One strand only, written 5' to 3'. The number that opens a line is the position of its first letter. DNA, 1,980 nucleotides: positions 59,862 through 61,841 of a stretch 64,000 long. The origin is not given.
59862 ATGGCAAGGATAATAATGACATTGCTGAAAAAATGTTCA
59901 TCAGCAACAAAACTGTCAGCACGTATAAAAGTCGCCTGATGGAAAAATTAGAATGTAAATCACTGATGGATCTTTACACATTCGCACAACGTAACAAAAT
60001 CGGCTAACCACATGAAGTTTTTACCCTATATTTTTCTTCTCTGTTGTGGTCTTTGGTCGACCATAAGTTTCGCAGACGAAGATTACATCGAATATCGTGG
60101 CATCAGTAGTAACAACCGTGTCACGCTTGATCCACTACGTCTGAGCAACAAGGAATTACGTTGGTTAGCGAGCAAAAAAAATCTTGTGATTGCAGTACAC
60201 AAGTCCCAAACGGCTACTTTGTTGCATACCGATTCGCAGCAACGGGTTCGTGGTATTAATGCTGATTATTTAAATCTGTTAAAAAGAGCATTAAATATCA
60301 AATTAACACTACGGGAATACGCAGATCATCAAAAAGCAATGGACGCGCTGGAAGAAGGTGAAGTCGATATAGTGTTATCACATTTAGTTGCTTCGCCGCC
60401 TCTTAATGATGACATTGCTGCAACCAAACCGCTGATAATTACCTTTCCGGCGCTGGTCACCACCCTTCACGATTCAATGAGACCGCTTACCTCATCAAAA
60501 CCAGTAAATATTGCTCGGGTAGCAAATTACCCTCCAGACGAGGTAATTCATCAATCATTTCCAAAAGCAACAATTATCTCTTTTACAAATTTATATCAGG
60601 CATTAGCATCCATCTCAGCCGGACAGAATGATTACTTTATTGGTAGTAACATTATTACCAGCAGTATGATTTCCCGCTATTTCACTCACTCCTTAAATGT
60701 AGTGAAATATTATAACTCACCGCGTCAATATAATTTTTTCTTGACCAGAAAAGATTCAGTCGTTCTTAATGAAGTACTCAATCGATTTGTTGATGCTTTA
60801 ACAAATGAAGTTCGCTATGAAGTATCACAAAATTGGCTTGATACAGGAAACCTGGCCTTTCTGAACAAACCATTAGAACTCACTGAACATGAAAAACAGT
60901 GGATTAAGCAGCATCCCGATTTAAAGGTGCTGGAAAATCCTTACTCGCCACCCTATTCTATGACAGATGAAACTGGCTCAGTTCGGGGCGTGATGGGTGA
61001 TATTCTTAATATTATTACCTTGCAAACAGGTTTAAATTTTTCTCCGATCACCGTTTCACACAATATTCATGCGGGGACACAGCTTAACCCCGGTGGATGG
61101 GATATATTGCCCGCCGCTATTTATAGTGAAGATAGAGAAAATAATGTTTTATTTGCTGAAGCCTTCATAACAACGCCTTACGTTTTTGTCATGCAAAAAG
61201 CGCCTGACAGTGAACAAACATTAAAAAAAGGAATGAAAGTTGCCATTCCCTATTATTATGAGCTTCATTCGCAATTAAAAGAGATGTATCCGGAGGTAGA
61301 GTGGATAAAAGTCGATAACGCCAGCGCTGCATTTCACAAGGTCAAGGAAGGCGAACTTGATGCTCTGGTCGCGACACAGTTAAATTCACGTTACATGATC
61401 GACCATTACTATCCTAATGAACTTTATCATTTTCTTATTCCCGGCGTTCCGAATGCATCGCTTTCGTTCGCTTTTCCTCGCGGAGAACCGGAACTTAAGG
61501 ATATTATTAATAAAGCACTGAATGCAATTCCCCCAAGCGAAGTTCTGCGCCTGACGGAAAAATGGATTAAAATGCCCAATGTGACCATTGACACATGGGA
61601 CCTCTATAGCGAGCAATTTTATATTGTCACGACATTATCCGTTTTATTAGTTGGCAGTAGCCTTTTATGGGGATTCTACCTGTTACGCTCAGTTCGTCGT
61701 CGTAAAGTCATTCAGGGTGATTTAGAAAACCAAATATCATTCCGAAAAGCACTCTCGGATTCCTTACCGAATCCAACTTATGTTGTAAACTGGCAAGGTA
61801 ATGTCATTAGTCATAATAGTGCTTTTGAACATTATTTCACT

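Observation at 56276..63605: emrKY-evgAS module appears AT-rich relative to flanking core genes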

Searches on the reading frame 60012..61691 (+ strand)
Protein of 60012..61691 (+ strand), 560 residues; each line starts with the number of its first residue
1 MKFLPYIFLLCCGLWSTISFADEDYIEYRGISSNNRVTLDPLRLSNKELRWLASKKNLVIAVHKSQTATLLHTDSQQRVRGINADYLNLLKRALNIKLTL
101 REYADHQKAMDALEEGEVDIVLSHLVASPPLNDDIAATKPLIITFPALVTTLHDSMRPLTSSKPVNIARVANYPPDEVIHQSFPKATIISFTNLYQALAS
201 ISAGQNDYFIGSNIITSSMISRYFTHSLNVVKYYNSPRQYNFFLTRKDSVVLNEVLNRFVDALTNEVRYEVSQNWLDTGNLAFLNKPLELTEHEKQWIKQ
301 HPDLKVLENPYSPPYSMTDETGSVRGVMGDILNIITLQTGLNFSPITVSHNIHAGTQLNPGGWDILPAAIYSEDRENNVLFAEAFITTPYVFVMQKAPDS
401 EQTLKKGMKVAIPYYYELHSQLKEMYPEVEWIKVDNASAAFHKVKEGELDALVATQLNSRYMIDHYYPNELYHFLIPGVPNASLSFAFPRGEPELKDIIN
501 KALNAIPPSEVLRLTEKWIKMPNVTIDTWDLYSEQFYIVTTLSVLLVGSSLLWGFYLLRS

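Call 53: find_homologous_proteins(query=window:60012-61691:+, max_evalue=1e-10)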
Query window:60012-61691:+ (560 aa): 6 proteins with E <= 1e-10 among 8000 candidates.
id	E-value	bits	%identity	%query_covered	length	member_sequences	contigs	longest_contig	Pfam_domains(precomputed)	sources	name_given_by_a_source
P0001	8.8e-295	997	97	81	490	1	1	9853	PF00497.26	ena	-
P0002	3.5e-200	684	97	55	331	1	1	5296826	PF00497.26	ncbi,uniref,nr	ncbi:hypothetical protein EIMP300_35950 [Escherichia coli]|uniref:Solute-binding protein family 3/N-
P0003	2.8e-141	490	53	76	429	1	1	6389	PF00497.26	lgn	-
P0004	1.9e-120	421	36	94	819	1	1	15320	PF00497.26,PF06097.17,PF00512.32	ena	-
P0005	6.2e-115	403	36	94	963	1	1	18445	PF00497.26,PF02518.32,PF00512.32,PF00072.31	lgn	-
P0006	5.6e-78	281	40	62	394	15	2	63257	PF00497.26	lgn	-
